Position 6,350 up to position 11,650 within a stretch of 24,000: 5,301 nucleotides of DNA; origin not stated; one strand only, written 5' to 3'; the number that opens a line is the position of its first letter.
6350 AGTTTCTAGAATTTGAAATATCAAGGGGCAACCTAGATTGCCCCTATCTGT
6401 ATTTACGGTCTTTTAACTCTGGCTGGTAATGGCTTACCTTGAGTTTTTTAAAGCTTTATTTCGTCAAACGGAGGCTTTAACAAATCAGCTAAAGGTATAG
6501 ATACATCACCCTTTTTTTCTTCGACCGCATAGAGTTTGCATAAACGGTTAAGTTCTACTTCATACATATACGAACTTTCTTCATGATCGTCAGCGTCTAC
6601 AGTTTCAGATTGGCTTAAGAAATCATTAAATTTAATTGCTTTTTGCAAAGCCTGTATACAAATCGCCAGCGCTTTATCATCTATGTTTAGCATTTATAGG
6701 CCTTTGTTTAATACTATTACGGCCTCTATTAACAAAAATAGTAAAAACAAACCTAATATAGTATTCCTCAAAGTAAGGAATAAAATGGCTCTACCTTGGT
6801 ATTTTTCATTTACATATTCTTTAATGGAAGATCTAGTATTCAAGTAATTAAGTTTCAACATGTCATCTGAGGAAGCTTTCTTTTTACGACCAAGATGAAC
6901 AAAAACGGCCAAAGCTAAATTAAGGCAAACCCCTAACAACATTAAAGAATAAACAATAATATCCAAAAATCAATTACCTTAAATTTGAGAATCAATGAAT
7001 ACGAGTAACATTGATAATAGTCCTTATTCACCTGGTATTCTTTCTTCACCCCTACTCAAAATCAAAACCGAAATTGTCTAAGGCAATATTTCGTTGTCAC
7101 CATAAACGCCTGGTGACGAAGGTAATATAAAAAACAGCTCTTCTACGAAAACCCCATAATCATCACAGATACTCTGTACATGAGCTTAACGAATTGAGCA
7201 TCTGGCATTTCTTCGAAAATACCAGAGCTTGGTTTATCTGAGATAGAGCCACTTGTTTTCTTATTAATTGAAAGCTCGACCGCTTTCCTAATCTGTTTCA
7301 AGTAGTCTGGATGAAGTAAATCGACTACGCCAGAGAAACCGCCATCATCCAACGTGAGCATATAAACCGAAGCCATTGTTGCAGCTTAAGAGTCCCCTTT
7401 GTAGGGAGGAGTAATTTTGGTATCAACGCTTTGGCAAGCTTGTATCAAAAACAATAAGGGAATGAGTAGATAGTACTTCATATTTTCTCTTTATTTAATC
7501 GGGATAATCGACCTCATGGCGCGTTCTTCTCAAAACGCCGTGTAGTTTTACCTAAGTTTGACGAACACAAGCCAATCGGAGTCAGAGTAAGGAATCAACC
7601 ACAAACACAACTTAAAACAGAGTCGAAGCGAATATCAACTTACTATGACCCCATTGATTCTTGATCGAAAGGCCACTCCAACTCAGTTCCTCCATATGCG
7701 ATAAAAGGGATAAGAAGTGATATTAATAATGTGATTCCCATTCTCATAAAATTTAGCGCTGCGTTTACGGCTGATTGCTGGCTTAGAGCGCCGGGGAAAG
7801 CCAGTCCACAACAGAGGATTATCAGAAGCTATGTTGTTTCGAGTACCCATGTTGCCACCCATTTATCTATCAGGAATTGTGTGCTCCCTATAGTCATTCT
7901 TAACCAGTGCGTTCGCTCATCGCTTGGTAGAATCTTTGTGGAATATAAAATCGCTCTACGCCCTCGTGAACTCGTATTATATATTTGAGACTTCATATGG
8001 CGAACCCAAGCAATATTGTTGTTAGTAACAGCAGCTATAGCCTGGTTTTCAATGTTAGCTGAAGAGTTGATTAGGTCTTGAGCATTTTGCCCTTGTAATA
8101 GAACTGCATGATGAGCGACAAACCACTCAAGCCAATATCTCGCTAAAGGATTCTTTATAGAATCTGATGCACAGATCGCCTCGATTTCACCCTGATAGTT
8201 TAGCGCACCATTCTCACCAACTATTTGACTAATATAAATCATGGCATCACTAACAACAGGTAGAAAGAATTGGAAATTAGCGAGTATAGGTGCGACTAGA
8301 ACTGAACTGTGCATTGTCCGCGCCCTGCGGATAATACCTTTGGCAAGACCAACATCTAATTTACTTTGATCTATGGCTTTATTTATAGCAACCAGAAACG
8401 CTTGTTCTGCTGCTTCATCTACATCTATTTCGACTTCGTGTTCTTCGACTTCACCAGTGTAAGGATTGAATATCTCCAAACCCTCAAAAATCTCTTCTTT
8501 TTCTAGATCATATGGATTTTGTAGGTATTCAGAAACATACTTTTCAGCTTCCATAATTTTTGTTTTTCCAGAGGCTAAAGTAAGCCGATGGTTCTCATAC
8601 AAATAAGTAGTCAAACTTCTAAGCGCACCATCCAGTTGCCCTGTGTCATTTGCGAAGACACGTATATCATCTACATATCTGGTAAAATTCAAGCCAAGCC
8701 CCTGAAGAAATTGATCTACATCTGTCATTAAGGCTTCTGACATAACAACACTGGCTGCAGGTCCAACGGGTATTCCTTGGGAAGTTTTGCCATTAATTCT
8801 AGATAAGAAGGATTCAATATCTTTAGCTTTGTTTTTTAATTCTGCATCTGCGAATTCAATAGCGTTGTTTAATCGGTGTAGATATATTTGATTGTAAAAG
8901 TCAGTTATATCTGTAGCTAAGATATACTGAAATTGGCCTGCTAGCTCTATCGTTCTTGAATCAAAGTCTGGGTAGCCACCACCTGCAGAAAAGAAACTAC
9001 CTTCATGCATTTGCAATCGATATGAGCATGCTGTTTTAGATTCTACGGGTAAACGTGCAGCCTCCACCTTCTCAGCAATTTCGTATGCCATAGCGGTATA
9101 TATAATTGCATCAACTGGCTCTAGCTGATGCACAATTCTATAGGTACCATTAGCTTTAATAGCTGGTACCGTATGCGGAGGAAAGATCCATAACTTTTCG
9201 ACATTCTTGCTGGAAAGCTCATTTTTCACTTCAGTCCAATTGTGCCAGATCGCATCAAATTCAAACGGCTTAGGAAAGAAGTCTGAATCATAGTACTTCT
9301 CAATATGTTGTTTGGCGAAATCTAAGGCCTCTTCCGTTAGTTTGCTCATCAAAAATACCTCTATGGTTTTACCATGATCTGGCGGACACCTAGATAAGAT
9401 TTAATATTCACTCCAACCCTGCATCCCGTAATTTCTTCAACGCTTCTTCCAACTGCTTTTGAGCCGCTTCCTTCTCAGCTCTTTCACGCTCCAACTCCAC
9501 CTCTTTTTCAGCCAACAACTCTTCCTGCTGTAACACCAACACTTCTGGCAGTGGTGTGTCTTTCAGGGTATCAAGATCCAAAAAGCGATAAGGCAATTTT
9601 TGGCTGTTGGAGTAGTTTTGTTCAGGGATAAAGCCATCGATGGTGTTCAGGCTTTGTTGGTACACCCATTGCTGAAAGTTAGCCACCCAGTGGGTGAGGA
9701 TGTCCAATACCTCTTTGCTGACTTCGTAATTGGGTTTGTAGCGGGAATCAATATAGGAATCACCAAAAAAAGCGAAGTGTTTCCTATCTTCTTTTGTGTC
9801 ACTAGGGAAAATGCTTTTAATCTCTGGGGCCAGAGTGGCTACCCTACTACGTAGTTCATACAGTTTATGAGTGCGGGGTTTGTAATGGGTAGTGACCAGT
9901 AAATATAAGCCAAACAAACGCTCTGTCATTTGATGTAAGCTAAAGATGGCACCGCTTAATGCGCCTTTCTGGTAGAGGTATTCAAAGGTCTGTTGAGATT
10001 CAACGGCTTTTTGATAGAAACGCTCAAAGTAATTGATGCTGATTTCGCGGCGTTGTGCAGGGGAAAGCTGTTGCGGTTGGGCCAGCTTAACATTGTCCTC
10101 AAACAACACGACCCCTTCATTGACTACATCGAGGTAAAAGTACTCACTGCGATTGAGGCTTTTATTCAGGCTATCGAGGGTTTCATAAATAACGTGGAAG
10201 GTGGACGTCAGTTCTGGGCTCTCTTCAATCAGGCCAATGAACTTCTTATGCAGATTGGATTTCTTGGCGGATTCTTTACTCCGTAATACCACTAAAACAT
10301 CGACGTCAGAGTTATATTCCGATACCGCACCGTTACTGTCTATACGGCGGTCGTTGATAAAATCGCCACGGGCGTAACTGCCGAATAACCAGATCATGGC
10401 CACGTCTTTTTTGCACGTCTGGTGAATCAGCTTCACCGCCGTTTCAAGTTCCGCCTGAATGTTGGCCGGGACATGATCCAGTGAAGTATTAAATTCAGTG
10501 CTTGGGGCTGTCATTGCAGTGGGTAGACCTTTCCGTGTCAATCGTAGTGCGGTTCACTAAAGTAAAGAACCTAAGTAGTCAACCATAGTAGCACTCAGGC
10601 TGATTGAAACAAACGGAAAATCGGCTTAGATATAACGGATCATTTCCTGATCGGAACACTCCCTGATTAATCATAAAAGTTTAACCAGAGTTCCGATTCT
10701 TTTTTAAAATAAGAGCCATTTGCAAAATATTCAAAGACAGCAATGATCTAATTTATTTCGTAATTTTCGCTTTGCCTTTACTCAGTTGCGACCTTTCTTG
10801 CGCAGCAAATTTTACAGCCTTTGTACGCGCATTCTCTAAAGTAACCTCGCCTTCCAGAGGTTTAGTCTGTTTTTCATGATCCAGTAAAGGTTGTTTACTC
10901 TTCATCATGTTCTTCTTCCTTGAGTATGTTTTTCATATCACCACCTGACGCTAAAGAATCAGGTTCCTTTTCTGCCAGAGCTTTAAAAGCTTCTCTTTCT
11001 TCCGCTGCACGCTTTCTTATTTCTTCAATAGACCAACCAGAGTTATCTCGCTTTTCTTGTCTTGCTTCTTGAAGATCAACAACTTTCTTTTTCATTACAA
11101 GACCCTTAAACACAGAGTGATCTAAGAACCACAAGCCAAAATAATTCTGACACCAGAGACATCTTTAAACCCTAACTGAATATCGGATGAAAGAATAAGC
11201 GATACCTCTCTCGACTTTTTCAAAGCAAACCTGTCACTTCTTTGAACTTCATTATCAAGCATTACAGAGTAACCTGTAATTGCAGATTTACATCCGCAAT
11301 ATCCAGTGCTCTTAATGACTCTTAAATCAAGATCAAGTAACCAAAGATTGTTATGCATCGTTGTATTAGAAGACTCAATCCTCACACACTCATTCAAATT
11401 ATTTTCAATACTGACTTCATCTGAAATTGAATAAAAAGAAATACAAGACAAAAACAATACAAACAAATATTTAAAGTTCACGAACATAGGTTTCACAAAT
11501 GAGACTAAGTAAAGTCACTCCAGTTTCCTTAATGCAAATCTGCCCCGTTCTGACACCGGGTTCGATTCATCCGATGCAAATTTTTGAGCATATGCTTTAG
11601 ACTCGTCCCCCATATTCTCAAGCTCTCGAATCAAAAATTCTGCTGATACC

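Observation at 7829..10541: Two-gene cassette: fused NTase-HEPN protein plus UG/Abi-like reverse transcriptase, a candidate uncharacterised RT-based defence system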

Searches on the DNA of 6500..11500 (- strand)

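Call 42: search_rna_families(source=window, start=6500, end=11500, threshold=evalue, max_evalue=1)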
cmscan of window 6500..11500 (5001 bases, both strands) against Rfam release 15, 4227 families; matches with E-value up to 1: 2.
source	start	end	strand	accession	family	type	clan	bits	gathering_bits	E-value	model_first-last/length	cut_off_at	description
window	11243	11334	-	RF03363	mir-6129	Gene; miRNA;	-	26.9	114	0.032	1-92/92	no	mir-6129 microRNA precursor family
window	8486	8582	+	RF02822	Srn266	Gene; sRNA;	-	25.3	63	0.7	1-112/112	no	Streptococcus RNA 266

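Call 77: build_rna_model(alignment_id=A5)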
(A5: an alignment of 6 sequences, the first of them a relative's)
Model R1 built from alignment A5 (6 sequences, 78 columns); structure: RNAalifold consensus.
model positions 73; base pairs 23; branch points 0; effective number of sequences 3.29; information 0.773 bits per position. Calibrated on 0.2 Mb of random sequence (short: E-values are rough).
structure used (alignment columns):
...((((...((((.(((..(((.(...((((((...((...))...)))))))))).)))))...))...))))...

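Call 78: search_with_rna_model(model_id=R1, source=window, filters=off, max_evalue=10, show_alignments=3)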
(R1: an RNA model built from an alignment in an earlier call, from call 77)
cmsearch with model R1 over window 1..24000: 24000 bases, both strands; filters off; matches with E-value up to 10: 7.
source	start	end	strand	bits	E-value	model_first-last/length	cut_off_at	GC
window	7775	7808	-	16.5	0.015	21-54/73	no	0.62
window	12211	12263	-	11.2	0.61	1-73/73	no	0.43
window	17200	17235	+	10.3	1.1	1-73/73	no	0.36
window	17341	17380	-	8.3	4.5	1-73/73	no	0.35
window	14456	14504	-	7.8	6.2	1-73/73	no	0.35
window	1749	1815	+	7.8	6.3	1-73/73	no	0.31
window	12739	12755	-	7.3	9.2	1-73/73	no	0.18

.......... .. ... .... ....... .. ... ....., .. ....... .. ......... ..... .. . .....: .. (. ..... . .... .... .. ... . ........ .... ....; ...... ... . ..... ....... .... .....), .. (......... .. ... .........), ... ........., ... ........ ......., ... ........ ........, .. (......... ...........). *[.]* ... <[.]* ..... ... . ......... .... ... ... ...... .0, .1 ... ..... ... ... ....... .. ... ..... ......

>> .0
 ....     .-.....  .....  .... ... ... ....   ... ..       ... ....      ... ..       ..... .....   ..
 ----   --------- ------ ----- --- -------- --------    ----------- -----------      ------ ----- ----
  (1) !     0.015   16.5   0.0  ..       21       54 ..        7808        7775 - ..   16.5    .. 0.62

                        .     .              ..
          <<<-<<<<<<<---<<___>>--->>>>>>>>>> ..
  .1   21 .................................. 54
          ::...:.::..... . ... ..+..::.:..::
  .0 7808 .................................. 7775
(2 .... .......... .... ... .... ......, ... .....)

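Call 79: search_with_rna_model(model_id=R1, sources=[L001, L002, L081, L082, L083, L084, L085, L086, L089, L091, L097, L103, L104, L107, L108, L111, L112, L113, L114, L115, L116, L117], max_evalue=1)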
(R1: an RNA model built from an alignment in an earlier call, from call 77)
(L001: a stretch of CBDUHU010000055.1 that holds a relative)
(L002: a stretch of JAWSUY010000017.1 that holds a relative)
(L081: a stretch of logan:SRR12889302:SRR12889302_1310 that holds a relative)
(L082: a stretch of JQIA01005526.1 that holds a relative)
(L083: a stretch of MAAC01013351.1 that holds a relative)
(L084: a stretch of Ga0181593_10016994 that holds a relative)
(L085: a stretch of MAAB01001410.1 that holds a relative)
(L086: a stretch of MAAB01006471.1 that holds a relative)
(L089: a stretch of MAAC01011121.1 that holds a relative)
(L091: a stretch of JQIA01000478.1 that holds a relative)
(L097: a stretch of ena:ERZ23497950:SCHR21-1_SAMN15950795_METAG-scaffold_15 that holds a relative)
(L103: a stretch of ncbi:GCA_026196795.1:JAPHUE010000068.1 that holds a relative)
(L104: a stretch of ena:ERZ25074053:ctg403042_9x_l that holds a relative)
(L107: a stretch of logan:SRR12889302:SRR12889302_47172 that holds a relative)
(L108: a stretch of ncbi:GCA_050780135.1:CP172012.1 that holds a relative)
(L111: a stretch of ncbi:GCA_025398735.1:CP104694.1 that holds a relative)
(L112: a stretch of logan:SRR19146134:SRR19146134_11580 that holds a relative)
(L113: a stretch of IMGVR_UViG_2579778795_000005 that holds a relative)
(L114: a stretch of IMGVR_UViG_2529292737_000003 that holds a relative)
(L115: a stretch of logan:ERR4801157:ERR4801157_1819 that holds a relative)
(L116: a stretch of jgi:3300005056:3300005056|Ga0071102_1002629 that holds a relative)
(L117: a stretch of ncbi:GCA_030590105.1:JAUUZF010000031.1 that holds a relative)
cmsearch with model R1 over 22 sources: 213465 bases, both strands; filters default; matches with E-value up to 1: 14.
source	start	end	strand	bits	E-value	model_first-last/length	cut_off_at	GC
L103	3358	3429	+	86.7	1.1e-22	1-73/73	no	0.6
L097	7523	7594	+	85.5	2.5e-22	1-73/73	no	0.54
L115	2312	2383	+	81.2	5e-21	1-73/73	no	0.51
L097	9088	9159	+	72.1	2.7e-18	1-73/73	no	0.46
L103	1738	1809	+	71.9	3.1e-18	1-73/73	no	0.56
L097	8674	8751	+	64.2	6.2e-16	1-73/73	no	0.54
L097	5859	5980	+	41.3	5e-09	1-73/73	no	0.45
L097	7897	7986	+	29.5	1.8e-05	1-73/73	no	0.59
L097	4318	4382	+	29.4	1.8e-05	1-73/73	no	0.68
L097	5456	5522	+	23.2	0.0014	1-73/73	no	0.57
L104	7517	7588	+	22.9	0.0016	1-73/73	no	0.49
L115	3760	3830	+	16.9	0.1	1-73/73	no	0.49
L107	1630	1663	+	16.5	0.13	21-54/73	no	0.62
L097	4722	4808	+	16.5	0.14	1-73/73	no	0.54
